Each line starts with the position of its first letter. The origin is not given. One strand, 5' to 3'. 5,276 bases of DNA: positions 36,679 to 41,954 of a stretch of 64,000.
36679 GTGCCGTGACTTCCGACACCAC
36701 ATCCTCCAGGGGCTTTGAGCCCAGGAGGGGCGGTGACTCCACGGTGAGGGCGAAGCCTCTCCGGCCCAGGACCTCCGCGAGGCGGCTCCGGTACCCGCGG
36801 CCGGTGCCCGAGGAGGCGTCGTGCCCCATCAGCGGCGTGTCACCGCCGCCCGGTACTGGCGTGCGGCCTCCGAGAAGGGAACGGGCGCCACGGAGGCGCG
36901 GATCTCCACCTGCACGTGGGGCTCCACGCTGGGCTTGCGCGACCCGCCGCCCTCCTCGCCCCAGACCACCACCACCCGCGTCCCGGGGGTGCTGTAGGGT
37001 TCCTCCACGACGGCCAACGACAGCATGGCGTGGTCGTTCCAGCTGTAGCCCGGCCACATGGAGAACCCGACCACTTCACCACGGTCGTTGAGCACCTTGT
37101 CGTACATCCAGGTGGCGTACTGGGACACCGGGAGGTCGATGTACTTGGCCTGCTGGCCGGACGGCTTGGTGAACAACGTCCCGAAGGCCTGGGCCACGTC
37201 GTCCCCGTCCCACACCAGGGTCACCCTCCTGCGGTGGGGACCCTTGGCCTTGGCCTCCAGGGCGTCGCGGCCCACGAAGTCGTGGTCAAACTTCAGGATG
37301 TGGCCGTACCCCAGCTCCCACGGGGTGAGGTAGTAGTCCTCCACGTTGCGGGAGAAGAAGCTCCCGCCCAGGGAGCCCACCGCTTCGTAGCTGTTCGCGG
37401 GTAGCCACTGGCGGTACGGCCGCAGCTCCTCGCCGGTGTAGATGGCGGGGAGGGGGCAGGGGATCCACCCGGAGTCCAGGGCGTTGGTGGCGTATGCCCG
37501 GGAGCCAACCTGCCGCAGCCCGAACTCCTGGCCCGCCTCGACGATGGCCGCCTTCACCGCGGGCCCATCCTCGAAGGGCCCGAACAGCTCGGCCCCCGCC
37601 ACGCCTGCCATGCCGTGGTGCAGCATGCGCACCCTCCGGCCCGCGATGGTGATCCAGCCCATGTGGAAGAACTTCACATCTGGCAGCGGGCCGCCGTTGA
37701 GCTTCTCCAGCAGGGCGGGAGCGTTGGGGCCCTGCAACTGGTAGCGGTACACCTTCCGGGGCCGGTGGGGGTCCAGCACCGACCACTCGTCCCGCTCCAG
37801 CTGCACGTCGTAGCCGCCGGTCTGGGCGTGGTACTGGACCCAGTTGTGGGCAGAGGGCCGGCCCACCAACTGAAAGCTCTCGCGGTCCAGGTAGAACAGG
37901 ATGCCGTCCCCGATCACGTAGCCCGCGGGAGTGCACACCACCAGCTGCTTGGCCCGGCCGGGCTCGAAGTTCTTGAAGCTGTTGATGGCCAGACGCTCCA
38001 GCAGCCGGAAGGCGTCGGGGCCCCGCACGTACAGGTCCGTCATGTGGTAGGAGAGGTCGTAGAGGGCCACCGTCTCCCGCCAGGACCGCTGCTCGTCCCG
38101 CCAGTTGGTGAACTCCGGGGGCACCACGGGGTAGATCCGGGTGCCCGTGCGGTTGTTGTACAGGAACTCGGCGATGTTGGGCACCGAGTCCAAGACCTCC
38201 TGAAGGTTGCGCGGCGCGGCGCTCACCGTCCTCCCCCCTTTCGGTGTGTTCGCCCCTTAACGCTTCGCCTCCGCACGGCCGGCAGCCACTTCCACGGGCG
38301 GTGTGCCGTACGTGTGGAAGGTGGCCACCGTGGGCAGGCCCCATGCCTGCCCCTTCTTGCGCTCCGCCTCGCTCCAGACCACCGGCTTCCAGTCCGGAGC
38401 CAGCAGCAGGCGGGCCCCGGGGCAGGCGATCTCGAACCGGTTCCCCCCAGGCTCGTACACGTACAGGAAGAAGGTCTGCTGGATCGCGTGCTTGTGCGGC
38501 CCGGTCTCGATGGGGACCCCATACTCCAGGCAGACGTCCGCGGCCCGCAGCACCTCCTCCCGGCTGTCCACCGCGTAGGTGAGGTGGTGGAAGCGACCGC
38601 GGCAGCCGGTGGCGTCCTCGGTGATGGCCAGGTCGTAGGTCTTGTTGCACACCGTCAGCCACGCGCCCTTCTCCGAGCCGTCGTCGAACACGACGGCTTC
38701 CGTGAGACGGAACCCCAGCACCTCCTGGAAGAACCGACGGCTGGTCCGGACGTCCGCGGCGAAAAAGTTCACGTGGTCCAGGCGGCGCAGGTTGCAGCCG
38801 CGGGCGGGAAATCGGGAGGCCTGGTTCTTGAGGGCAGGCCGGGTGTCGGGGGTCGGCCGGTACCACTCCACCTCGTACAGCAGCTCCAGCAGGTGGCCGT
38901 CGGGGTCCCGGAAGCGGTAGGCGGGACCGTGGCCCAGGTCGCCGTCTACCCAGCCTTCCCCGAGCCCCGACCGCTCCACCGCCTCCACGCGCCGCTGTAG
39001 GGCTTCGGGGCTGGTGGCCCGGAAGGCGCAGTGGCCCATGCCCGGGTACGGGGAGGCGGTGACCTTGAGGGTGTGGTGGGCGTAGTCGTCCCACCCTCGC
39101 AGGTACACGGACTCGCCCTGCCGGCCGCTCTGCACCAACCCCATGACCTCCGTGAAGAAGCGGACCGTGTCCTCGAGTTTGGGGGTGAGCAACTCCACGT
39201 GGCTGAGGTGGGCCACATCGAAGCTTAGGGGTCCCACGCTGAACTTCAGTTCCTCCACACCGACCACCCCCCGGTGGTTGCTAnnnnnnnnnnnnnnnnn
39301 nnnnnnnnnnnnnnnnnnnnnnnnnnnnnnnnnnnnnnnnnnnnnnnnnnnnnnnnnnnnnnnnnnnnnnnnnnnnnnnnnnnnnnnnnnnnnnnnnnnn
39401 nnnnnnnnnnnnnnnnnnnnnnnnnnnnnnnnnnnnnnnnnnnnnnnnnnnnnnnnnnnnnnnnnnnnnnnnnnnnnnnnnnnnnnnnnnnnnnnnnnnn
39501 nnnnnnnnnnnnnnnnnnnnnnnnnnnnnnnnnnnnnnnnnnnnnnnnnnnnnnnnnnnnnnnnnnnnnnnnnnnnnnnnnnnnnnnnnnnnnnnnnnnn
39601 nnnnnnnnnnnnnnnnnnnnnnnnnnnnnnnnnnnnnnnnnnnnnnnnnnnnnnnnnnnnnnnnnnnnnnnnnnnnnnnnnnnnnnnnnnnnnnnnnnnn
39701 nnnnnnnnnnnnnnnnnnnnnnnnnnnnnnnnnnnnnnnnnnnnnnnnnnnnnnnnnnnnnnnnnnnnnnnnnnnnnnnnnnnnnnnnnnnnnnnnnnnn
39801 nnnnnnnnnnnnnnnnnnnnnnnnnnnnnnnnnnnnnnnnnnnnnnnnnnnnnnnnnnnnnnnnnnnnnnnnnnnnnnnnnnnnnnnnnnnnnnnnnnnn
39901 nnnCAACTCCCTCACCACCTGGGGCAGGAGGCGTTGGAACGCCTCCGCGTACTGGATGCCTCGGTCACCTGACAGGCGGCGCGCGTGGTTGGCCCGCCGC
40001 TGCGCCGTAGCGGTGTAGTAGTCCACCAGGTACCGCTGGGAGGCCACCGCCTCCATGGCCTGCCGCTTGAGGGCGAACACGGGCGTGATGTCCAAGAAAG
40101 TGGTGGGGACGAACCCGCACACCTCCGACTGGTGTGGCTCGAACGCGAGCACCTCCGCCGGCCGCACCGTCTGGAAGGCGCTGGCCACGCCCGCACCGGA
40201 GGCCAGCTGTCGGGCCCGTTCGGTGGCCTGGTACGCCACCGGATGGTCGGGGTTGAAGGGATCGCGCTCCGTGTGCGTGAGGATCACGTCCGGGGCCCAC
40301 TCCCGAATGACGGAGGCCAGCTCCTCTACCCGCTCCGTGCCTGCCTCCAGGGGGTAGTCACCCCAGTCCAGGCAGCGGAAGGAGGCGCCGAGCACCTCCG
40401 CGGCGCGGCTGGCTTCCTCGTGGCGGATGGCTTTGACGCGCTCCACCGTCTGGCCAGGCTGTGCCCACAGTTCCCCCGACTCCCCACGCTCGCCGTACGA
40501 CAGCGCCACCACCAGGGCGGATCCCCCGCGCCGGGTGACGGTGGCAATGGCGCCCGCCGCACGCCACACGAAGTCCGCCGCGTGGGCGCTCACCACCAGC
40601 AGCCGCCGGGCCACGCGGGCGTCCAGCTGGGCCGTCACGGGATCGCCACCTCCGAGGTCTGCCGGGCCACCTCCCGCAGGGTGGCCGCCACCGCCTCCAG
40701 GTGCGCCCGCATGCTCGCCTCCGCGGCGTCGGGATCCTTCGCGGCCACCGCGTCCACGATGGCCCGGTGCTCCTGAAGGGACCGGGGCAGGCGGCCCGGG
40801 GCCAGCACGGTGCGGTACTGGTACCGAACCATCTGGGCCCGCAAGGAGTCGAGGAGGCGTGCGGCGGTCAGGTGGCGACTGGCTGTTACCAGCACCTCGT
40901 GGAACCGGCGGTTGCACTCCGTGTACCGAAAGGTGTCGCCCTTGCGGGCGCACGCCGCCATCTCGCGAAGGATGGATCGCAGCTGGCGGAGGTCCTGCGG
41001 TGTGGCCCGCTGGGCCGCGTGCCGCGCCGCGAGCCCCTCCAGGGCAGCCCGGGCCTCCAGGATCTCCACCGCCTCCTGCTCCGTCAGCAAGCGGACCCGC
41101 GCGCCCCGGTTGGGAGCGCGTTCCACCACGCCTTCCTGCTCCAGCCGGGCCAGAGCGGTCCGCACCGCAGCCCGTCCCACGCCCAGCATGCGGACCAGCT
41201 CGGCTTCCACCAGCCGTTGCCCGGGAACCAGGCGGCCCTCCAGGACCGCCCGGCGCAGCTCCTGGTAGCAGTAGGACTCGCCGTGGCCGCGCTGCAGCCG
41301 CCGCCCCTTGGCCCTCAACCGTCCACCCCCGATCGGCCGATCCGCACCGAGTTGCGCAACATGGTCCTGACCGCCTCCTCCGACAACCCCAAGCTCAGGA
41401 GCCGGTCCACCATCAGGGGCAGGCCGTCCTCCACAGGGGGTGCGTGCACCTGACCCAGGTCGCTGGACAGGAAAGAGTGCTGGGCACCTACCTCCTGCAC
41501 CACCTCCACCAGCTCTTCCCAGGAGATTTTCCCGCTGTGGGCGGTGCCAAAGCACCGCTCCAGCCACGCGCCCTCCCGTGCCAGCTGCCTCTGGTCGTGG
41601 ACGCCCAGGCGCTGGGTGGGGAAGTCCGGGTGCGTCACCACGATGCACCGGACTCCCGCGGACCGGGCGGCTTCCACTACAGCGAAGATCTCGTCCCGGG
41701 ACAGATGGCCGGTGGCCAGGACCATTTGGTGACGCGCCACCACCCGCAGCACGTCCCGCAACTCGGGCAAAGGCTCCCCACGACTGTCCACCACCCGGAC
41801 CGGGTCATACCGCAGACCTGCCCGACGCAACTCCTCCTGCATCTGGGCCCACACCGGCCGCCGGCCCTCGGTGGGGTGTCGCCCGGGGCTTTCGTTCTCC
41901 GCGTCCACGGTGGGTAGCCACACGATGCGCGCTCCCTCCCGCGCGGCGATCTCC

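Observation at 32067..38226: Complete tetrahydrofolate-dependent aryl-O-demethylation module (two LigM/DesA-like enzymes, LigH-like Fhs, MetF) in a high-GC Firmicutes-like genome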

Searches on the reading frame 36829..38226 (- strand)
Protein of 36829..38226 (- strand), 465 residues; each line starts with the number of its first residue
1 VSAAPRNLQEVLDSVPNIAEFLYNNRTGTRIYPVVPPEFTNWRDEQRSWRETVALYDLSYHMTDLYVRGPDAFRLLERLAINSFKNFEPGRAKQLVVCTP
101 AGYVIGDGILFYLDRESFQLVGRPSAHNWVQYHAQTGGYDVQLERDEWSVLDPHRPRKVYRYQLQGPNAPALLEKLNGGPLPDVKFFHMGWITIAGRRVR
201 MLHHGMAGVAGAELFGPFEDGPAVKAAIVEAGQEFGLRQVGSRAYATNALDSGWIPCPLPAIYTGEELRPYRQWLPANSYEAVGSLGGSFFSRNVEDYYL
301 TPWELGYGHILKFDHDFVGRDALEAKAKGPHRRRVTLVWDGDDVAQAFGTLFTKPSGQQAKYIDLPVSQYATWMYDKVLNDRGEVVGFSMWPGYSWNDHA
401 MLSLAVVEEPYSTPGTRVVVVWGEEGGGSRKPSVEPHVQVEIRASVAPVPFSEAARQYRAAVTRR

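Call 4: search_protein_families(library=pfam, proteins=[window:36829-38226:-])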
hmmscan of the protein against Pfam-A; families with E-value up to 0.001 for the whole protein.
window:36829-38226:- (465 aa): 1 family
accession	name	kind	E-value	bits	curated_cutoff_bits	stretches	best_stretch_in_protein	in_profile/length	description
PF01571.26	GCV_T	-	1.2e-40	139.9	25.6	1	35-254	20-234/255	Aminomethyltransferase folate-binding domain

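Call 5: search_protein_families(library=ncbifam, proteins=[window:36829-38226:-])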
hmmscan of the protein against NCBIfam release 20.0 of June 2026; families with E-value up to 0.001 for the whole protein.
window:36829-38226:- (465 aa): 8 families
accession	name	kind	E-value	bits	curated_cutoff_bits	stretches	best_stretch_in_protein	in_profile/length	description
NF047633.1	SyrngDmethDesA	equivalog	6.1e-197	654.6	800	1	7-458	1-450/453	syringate O-demethylase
NF047885.1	VanMgalDeMLigM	equivalog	2.4e-181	603.7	580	1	8-457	1-451/461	vanillate/3-O-methylgallate O-demethylase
NF001567.0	PRK00389.1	subfamily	1e-23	83.9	300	1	36-237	28-217/359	glycine cleavage system aminomethyltransferase GcvT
NF053776.1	TmaoDeMthMsil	equivalog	1.7e-17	63.2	1100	1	47-253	423-628/763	trimethylamine N-oxide demethylase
TIGR00528.1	gcvT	equivalog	4.8e-16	58.6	235.85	1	35-247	25-227/362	glycine cleavage system aminomethyltransferase GcvT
TIGR01372.1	soxA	subfamily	1.2e-15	56.4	1164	1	43-247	647-850/996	sarcosine oxidase subunit alpha family protein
NF009133.0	PRK12486.1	equivalog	4.9e-13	48.7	410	1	35-238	37-230/369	dimethylsulfoniopropionate demethylase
NF010093.0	PRK13579.1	equivalog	1e-07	31.1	459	1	49-230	48-217/371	glycine cleavage system aminomethyltransferase GcvT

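Call 9: search_solved_structures(query=window:36829-38226:-, show_alignments=1)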
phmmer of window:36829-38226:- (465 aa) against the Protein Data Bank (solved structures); distinct sequences matched with E-value up to 0.001: 18.
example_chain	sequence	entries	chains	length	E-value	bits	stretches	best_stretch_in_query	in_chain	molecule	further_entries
5x1i_A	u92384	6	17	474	6.6e-163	546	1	3-458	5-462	Vanillate/3-O-methylgallate O-demethylase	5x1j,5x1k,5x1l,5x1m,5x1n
5tl4_A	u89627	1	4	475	2e-162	544.4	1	4-458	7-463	Vanillate/3-O-methylgallate O-demethylase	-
1yx2_A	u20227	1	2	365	2.5e-15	59.3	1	35-246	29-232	Aminomethyltransferase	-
1woo_A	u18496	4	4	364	1.1e-14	57.1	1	36-240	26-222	Aminomethyltransferase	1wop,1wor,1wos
9q5a_A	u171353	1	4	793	1.2e-11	47.2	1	42-254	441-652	Trimethylamine N-oxide Demethylase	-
9q59_A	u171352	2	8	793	1.2e-11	47.2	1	42-254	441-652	trimethylamine N-oxide demethylase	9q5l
5l46_A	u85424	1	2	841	3.3e-11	45.7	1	44-250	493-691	Dimethylglycine dehydrogenase, mitochondrial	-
1pj5_A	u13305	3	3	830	7.1e-09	38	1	49-254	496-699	N,N-dimethylglycine oxidase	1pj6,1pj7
4pab_A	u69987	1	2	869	7.8e-09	37.9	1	45-250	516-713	Dimethylglycine dehydrogenase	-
1v5v_A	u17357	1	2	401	7e-08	34.7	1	36-334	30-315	aminomethyltransferase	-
3gsi_A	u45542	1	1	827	8e-08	34.5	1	49-254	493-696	N,N-dimethylglycine oxidase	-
4p9s_A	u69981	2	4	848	8e-08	34.5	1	45-250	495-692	Dimethylglycine dehydrogenase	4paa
3a8i_A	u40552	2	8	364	4.4e-07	32.1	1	35-232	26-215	Aminomethyltransferase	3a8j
1vlo_A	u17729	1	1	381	5.1e-07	31.9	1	35-232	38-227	Aminomethyltransferase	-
3a8k_A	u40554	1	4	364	2.1e-06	29.8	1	35-232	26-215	Aminomethyltransferase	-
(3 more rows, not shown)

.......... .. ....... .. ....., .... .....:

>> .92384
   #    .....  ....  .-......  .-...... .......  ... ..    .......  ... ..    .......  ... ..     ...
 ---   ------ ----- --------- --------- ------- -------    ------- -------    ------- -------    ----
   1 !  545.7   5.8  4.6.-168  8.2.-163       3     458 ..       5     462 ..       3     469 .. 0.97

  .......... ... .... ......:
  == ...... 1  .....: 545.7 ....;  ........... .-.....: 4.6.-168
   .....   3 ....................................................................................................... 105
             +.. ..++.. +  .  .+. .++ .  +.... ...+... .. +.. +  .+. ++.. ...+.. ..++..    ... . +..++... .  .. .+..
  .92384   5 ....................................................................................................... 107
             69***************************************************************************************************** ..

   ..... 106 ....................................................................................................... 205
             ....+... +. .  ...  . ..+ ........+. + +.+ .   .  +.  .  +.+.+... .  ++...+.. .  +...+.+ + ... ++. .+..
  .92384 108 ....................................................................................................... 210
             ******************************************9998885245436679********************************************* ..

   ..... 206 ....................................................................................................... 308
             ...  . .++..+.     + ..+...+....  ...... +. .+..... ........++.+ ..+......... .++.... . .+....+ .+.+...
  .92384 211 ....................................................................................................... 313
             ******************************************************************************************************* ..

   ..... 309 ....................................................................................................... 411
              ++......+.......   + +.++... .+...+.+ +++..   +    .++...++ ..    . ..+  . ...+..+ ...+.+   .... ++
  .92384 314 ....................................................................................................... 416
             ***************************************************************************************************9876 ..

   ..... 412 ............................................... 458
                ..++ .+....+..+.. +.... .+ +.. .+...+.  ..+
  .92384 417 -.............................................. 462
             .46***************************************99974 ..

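Call 11: find_encoding_contigs(protein=window:36829-38226:-, flank=10000, max_places=6)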
Protein window:36829-38226:- (465 aa): 1 contig read that carries it; 1 place shown.
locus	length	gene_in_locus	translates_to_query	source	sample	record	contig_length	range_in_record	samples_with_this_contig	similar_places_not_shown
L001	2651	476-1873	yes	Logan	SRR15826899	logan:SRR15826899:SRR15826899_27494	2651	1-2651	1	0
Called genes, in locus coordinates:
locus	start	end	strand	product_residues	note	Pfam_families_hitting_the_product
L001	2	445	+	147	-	?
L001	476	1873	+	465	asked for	PF01571:GCV_T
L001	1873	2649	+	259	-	?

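Call 12: find_homologous_proteins(query=window:36829-38226:-, max_evalue=1e-30)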
Query window:36829-38226:- (465 aa): 7999 proteins with E <= 1e-30 among 8000 candidates; the best 120 are listed.
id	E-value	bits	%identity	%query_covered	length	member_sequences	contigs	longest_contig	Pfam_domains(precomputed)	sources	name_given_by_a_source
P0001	0.0e+0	1023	92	100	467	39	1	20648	PF01571.27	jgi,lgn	-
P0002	1.3e-291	985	89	100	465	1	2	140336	PF01571.27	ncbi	-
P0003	6.1e-276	934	85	99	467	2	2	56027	PF01571.27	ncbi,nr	ncbi:MAG: aminomethyl transferase family protein [Armatimonadota bacterium]|nr:aminomethyl transfera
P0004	2.5e-267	905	82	99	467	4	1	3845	PF01571.27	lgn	-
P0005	1.6e-261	886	80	100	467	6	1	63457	PF01571.27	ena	-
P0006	1.9e-256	869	77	99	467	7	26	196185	PF01571.27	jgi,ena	jgi:vanillate/3-O-methylgallate O-demethylase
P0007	3.4e-256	869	78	99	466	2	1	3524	PF01571.27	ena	-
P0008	6.8e-253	858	77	100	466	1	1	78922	PF01571.27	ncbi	-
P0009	3.0e-252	856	75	99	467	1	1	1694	PF01571.27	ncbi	-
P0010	5.8e-251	851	76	99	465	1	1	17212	PF01571.27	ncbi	-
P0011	4.9e-248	842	75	100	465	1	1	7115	PF01571.27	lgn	-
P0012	2.9e-246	836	76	99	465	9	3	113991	PF01571.27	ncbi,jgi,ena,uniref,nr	ncbi:vanillate/3-O-methylgallate O-demethylase [Sphaerobacter thermophilus]|uniref:vanillate/3-O-met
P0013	3.8e-242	822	73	99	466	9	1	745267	PF01571.27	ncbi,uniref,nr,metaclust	ncbi:vanillate/3-O-methylgallate O-demethylase [Thermorudis peleae]|uniref:vanillate/3-O-methylgalla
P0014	4.9e-242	822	74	99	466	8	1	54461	PF01571.27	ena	-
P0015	1.2e-238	811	73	100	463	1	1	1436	PF01571.27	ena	-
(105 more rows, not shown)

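Call 17: find_related_loci(query=window:36829-38226:-, collection=genome_contigs, flank=10000)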
Query window:36829-38226:- (465 aa) in genome_contigs; peptide patterns used: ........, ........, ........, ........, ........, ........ (x = any residue, [..] = any of these).
600 stretches matched a pattern (row limit reached: there are more); 596 encode a relative of the query (tblastn E <= 1e-3); the best 80 are kept; 80 distinct loci.
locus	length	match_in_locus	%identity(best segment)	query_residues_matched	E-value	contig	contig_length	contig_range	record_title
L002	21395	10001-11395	92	1-465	0e+0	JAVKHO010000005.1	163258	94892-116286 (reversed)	MAG: Candidatus Tepidifontimicrobium thermophilum isolate HHBFW-2_201803_bins_14 HHBFW-2_201803_bins_14_scaffold_5, whol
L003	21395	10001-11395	91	1-465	0e+0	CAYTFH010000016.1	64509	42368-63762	MAG TPA_asm: uncultured bacterium isolate binchicken_co30_114 genome assembly, contig: NODE_487_length_64509_cov_101.901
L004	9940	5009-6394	85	4-465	0e+0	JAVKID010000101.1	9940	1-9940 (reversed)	MAG: Candidatus Fervidifonticultor octavus isolate JZ-2_201709_bins_164 JZ-2_201709_bins_164_scaffold_101, whole genome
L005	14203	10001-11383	74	5-465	0e+0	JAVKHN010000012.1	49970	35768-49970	MAG: Candidatus Sysuimicrobium calidum isolate HHBFW-2_201803_bins_120 HHBFW-2_201803_bins_120_scaffold_12, whole genome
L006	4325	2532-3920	74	2-464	0e+0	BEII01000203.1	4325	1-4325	Bacterium HR32 DNA, contig: NODE_5909_203, isolate: HRbin32, whole genome shotgun sequence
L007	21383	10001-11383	65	1-465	0e+0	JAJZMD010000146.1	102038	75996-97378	MAG: Actinomycetes bacterium isolate MAS3.bin166 NODE_263_length_102038_cov_3.185269, whole genome shotgun sequence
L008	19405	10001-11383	64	1-464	0e+0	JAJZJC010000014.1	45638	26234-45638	MAG: Actinomycetes bacterium isolate LSA5.bin114 NODE_1018_length_45638_cov_3.050515, whole genome shotgun sequence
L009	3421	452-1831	63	4-461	0e+0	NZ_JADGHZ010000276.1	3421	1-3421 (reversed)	MAG: Sphaerobacter sp. isolate HOG56 NODE_16606_length_3421_cov_12.102649, whole genome shotgun sequence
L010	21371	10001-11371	63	2-461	0e+0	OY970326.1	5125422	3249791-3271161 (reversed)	MAG: uncultured Actinomycetes bacterium isolate MFD04967.bin.2.98 genome assembly, chromosome: 1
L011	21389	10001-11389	64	2-462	0e+0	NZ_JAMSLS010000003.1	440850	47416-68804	Thermomicrobium sp. CFH 73360 Scaffold3, whole genome shotgun sequence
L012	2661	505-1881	62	5-461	0e+0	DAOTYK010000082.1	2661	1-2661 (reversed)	MAG TPA_asm: Thermomicrobium sp. isolate H24_335 k119_628205, whole genome shotgun sequence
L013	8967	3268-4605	65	6-456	0e+0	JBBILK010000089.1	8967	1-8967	MAG: Actinomycetota bacterium isolate BR1F70218_bin_207 NODE_2772_length_8967_cov_4.404735, whole genome shotgun sequenc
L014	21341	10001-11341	63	6-456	0e+0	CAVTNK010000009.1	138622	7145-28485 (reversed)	MAG: uncultured Actinomycetes bacterium isolate MFD02242.bin.2.89 genome assembly, contig: contig_62829, whole genome sh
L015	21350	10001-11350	61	1-456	0e+0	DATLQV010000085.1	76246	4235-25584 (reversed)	MAG TPA_asm: Gaiellaceae bacterium isolate SMAG_U13887 k141_426526, whole genome shotgun sequence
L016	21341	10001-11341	63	6-456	0e+0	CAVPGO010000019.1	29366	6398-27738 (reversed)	MAG: uncultured Actinomycetes bacterium isolate MFD10007.bin.2.183 genome assembly, contig: contig_25577, whole genome s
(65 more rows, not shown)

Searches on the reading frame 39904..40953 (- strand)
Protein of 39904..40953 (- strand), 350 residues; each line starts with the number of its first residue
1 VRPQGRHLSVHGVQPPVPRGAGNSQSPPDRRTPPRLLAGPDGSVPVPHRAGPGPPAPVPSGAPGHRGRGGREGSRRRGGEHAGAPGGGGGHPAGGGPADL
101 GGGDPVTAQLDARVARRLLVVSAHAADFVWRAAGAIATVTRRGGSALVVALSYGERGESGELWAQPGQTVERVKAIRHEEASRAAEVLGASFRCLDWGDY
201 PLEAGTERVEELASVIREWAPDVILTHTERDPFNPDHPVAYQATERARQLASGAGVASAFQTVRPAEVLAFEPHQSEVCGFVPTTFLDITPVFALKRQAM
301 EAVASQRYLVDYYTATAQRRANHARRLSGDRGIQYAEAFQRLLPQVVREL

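Call 15: search_protein_families(library=pfam, proteins=[window:39904-40953:-], max_evalue=0.01)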
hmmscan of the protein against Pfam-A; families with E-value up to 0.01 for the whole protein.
window:39904-40953:- (350 aa): 1 family
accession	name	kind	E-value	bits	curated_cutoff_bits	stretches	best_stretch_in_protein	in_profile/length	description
PF02585.22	PIG-L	-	4.6e-22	79.3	28.2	1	119-247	1-128/129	GlcNAc-PI de-N-acetylase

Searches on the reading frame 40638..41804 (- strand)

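Call 15: search_protein_families(library=pfam, proteins=[window:40638-41804:-], max_evalue=0.01)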
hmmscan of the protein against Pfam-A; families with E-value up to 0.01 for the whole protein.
window:40638-41804:- (389 aa): 6 families
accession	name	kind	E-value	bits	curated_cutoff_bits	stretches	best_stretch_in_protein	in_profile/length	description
PF07729.17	FCD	-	3.1e-34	118.5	24.3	1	247-370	1-124/125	FCD domain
PF00392.27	GntR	-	1e-15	57.5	27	1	180-237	6-64/64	Bacterial regulatory proteins, gntR family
PF12802.13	MarR_2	-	0.00021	21.8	27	1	201-235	24-58/61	MarR family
PF07848.18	PaaX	-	0.002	18.7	24.8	1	202-230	28-56/70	PaaX-like protein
PF13551.12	HTH_29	-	0.0038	17.7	28.1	1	202-245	17-64/64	Winged helix-turn helix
PF01047.28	MarR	-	0.0078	16.5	24.6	0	201-232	21-52/59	MarR family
